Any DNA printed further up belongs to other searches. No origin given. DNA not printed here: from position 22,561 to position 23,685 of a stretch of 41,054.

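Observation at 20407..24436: MoxR - VWA(DUF2201-like) - coupled unknown protein - multi-TM protein: four-gene cluster with start/stop overlaps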

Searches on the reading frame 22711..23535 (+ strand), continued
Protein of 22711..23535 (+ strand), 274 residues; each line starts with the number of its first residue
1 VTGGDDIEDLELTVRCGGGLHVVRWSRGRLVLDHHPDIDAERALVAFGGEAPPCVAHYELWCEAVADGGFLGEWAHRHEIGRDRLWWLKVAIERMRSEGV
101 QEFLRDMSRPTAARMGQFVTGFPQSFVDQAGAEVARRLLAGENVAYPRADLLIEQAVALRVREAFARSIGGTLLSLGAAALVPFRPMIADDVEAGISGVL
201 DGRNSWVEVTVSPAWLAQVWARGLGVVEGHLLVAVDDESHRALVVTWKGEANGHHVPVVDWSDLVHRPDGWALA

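Call 47: find_encoding_contigs(protein=P0174, flank=8000, max_places=2)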
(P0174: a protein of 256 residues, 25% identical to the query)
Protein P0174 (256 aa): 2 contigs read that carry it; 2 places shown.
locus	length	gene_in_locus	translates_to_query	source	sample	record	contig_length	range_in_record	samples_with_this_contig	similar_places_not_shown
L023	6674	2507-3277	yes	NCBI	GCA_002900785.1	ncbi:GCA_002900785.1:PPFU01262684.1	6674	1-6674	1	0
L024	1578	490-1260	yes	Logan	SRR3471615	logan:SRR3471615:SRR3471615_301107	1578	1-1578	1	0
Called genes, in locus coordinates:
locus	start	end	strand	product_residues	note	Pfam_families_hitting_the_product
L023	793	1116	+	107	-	-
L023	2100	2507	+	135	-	PF05762:VWA_CoxE (weak), PF09967:DUF2201, PF13519:VWA_2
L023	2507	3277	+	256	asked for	-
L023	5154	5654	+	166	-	PF13361:UvrD_C (weak), PF13538:UvrD_C_2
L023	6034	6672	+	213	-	?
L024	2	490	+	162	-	?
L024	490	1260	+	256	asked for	-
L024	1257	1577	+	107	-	?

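Call 48: find_encoding_contigs(protein=P0173, flank=8000, max_places=2)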
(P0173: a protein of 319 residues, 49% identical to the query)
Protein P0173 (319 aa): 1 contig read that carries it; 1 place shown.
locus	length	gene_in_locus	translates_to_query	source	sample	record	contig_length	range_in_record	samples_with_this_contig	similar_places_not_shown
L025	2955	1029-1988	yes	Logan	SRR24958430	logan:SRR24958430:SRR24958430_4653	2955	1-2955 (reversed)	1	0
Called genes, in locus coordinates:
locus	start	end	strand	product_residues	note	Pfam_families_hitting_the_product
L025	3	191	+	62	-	?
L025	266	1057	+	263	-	-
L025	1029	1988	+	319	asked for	-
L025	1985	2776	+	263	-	-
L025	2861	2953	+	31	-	?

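Call 49: find_encoding_contigs(protein=P0176, flank=8000, max_places=2)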
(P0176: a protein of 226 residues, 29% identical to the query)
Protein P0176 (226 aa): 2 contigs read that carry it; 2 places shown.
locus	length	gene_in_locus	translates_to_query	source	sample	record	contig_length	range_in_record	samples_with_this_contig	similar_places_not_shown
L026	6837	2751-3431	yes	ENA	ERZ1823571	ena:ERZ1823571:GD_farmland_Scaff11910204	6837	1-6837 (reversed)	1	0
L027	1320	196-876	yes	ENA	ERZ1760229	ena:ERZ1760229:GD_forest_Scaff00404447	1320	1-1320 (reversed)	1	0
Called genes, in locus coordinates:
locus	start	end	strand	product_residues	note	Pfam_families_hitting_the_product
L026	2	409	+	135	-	?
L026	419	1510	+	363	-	PF00158:Sigma54_activat, PF01078:Mg_chelatase (faint), PF05673:DUF815 (faint), PF20030:bpMoxR (weak), PF00004:AAA (weak), PF07726:AAA_3, PF07728:AAA_5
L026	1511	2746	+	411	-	PF13203:DUF2201_N, PF09967:DUF2201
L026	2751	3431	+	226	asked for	-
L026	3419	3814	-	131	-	PF07366:SnoaL, PF12680:SnoaL_2, PF14534:DUF4440 (weak)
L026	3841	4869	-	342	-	PF00089:Trypsin, PF13365:Trypsin_2, PF00595:PDZ, PF13180:PDZ_2, PF17820:PDZ_6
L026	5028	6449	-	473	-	PF00672:HAMP, PF00512:HisKA, PF02518:HATPase_c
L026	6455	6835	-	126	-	?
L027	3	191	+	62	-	?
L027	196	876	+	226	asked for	-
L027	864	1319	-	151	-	?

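Call 51: find_related_loci(query=A4, collection=metagenome_contigs, flank=5000)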
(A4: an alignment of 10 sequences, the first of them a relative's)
Query A4 (313 aa) in metagenome_contigs; peptide patterns used: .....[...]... (x = any residue, [..] = any of these).
600 stretches matched a pattern (row limit reached: there are more); 10 encode a relative of the query (tblastn E <= 1e-3); 10 distinct loci.
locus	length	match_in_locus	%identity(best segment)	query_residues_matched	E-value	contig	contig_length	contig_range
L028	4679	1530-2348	31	10-307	3e-33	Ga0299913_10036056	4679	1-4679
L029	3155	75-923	29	9-307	2e-26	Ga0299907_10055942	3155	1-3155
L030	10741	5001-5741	27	14-290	2e-18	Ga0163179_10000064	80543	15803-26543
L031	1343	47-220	62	8-64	5e-17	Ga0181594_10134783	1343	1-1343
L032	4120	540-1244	30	5-260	6e-14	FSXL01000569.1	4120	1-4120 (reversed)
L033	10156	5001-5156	60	10-60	3e-13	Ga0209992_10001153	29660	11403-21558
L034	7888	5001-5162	50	13-65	1e-11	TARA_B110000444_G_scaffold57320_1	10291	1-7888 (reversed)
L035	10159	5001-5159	49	14-65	4e-11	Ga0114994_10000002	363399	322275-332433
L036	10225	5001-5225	47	6-83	1e-10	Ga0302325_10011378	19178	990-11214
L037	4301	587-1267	50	10-307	3e-10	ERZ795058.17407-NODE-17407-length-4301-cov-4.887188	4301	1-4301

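Call 55: search_dna_similar(query=window:22711-23535:+, collection=plasmids, mode=protein, max_rows=25, max_evalue=0.01)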
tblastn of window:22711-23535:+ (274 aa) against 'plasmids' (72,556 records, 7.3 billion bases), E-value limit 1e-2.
No match.
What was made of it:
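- Tried and rejected: Mobile elements. tblastn of g3 against plasmids found no match (call 55).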

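Call 66: fold_search(model_id=the predicted structure, library=pdb)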
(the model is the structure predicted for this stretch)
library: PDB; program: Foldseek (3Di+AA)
matches with E <= 10: 267; with E <= 0.001: 0
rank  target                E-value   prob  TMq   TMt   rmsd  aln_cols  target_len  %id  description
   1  2f4n_A                5.9e-01  0.06  0.10  0.11  19.1       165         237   10  Crystal structure of protein MJ1651 from Methanococcus jannaschii DSM 2661, Pfam DUF62 (released 2005-12-06)
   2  8a6x_B                1.2e+00  0.02  0.12  0.10  25.0       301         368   14  Crystal structure of a chimeric LOV-Histidine kinase SB2F1 (asymmetrical variant, trigonal form with long c axis) (released 2024-01-10)
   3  1nty                  1.3e+00  0.06  0.19  0.17  18.5       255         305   10  Crystal structure of the first DH/PH domain of Trio to 1.7 A (released 2004-06-29)
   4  7ev8_A                1.3e+00  0.09  0.18  0.16  11.7       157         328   13  Structure of Human Parainfluenza Virus 3 Unassembled Nucleoprotein in Complex with its viral chaperone (released 2021-11-10)
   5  4c9c_A                1.6e+00  0.15  0.10  0.15   5.9        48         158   19  Crystal Structure of the Strawberry Pathogenesis-Related 10 (PR-10) Fra a 1E protein (Form A) (released 2013-10-16)
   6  2f4n_C                1.6e+00  0.03  0.09  0.10  18.5       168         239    8  Crystal structure of protein MJ1651 from Methanococcus jannaschii DSM 2661, Pfam DUF62 (released 2005-12-06)
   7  6nxi                  1.6e+00  0.02  0.11  0.10  19.6       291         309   10  Flavin Transferase ApbE from Vibrio cholerae (released 2019-03-13)
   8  3nm7_B                1.7e+00  0.20  0.10  0.30   4.2        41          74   20  Crystal Structure of Borrelia burgdorferi Pur-alpha (released 2010-10-06)
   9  3n8b_B                1.8e+00  0.20  0.10  0.30   4.1        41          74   20  Crystal Structure of Borrelia burgdorferi Pur-alpha (released 2010-10-06)
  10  9jlp_A                1.8e+00  0.03  0.11  0.05  20.3       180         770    9  Cryo-EM structure of Full particle of prokaryotic dsRNA virus phiYY (released 2026-04-01)
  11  3vhx_H                1.9e+00  0.09  0.13  0.30  10.7        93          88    6  The crystal structure of Arf6-MKLP1 (Mitotic kinesin-like protein 1) complex (released 2012-05-16)
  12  8jaz_A                1.9e+00  0.06  0.08  0.05   5.8        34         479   12  Structure of the alginate epimerase/lyase complexed with di-mannuronic acid (released 2024-05-08)
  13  5opt_m                1.9e+00  0.04  0.13  0.17  17.5       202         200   11  Structure of KSRP in context of Trypanosoma cruzi 40S (released 2017-11-15)
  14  8a7f_B                2.0e+00  0.01  0.10  0.08  26.0       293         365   14  Crystal structure of a chimeric LOV-Histidine kinase SB2F1-I66R mutant (asymmetrical variant, trigonal form with long  (released 2024-01-10)
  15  1ddt                  2.2e+00  0.01  0.11  0.07  20.7       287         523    9  THE REFINED STRUCTURE OF DIMERIC DIPHTHERIA TOXIN AT 2.0 ANGSTROMS RESOLUTION (released 1994-07-31)
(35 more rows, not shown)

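Call 79: find_related_loci(query=A3, collection=viral_contigs, flank=5000)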
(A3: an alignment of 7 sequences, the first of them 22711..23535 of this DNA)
Query A3 (274 aa) in viral_contigs; peptide patterns used: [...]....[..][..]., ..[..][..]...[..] (x = any residue, [..] = any of these).
70 stretches matched a pattern, but none encodes a relative of the query by tblastn (E <= 1e-3).

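Call 80: find_related_loci(query=A4, collection=viral_contigs, flank=5000)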
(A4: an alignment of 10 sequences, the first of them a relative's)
Query A4 (313 aa) in viral_contigs; peptide patterns used: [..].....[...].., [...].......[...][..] (x = any residue, [..] = any of these).
53 stretches matched a pattern, but none encodes a relative of the query by tblastn (E <= 1e-3).
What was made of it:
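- No g3 relatives were found in viral contigs or plasmids (calls 55, 79, 80).
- Tried and rejected: Two pattern scans of viral contigs found no relative (calls 79, 80).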

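Call 87: search_protein_families(library=pfam, alignment_id=A2, max_evalue=0.1)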
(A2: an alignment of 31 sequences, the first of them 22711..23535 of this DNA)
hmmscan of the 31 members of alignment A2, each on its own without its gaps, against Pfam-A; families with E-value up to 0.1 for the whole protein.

A. member 1, window:22711-23535:+ (274 aa): 0 families

B. families by the number of members that match (of 31 scanned): 5 families
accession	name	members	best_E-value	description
PF10910.14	Phage_gene29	1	0.0063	Phage gene 29 protein family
PF12829.12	Mhr1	1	0.014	Transcriptional regulation of mitochondrial recombination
PF17562.7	Styelin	1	0.02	Styelin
PF24333.1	DUF7501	1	0.039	Family of unknown function (DUF7501)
PF11798.14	IMS_HHH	1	0.095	IMS family HHH motif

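Call 88: search_protein_families(library=phrogs, proteins=[window:22711-23535:+], max_evalue=0.01)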
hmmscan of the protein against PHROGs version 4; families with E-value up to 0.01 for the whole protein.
window:22711-23535:+ (274 aa): 0 families

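Call 89: fold_search(model_id=the predicted structure, library=viral)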
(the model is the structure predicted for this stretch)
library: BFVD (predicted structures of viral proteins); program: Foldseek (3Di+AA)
matches with E <= 10: 474; with E <= 0.001: 0
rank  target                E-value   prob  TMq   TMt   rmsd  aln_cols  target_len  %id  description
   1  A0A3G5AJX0            9.4e-02  0.09  0.13  0.09  23.1       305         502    9  Uncharacterized protein [Solivirus sp.]
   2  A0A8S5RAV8            1.3e-01  0.06  0.12  0.05  51.5       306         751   13  Tail fiber protein [virus sp. ctQSn51]
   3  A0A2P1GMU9            1.9e-01  0.07  0.12  0.15  20.5       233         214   10  Uncharacterized protein [Wuhan japanese halfbeak arterivirus]
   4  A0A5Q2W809            2.8e-01  0.07  0.13  0.06  17.7       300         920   14  (no name in the UniProt tables at hand)
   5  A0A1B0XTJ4            3.7e-01  0.06  0.14  0.14  24.6       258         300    7  (no name in the UniProt tables at hand)
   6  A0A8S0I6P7            3.9e-01  0.28  0.12  0.29  10.3        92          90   10  (no name in the UniProt tables at hand)
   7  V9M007                5.1e-01  0.75  0.13  0.34   4.0        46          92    9  Uncharacterized protein [Vibrio phage VH7D]
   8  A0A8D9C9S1            7.1e-01  0.57  0.13  0.30   3.2        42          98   12  Uncharacterized protein [uncultured marine phage]
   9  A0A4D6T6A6            7.1e-01  0.04  0.08  0.12  13.2        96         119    7  (no name in the UniProt tables at hand)
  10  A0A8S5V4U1            8.4e-01  0.03  0.11  0.06  23.6       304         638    9  Integrase [Siphoviridae sp. ct87j35]
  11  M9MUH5                9.4e-01  0.14  0.12  0.33  11.5        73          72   18  (no name in the UniProt tables at hand)
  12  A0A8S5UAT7            1.1e+00  0.06  0.11  0.20  13.5        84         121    4  Uncharacterized protein [Siphoviridae sp. ctlIg4]
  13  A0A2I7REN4            1.1e+00  0.04  0.12  0.16  15.3       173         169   16  (no name in the UniProt tables at hand)
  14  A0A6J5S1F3            1.1e+00  0.02  0.12  0.14  16.7       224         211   12  HTH_XRE domain containing protein [uncultured Caudovirales phage]
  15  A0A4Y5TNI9            1.2e+00  0.04  0.11  0.12  12.9       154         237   10  Uncharacterized protein [Pseudomonas virus PBPA162]
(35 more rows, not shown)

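Call 95: list_cluster_members(proteins=[P0060, P0066, P0081, P0090, P0099, P0112, P0117, P0137, P0156, P0164])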
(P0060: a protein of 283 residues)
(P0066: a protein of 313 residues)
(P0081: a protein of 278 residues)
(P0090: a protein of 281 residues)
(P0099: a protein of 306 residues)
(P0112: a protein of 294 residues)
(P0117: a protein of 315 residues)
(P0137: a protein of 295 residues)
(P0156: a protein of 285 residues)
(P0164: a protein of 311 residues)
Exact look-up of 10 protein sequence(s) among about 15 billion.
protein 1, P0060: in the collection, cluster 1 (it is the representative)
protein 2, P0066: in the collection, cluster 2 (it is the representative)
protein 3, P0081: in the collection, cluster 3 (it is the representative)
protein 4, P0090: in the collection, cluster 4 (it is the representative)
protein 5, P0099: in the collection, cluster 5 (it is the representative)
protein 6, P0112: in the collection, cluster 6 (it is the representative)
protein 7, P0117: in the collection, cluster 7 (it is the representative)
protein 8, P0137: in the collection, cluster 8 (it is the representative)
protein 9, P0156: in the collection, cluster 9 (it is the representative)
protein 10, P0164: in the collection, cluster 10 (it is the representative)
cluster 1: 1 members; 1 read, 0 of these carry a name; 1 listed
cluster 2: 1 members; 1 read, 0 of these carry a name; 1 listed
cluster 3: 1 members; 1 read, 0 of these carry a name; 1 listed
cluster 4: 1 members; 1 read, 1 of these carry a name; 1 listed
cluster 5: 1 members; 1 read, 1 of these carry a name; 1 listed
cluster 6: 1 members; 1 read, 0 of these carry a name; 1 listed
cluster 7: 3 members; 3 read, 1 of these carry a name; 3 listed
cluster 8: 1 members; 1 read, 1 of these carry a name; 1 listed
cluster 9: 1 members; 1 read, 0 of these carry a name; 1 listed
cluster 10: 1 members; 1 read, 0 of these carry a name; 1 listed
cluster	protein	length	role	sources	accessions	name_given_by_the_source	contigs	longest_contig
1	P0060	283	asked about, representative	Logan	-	-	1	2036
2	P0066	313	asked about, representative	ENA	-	-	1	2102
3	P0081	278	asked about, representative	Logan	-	-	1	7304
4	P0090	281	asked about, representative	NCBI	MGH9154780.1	MAG: hypothetical protein ACRD1K_02750 [Acidimicrobiales bacterium]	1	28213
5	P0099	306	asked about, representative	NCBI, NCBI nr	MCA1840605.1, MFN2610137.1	MAG: hypothetical protein ABR507_04595 [Actinomycetota bacterium] | hypothetical protein [Actinomycetota bacterium]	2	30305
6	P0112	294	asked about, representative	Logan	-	-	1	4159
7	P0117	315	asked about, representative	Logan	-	-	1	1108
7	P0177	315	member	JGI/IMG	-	hypothetical protein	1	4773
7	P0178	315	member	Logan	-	-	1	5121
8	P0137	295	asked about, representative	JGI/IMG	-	hypothetical protein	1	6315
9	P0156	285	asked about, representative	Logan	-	-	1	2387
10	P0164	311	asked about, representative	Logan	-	-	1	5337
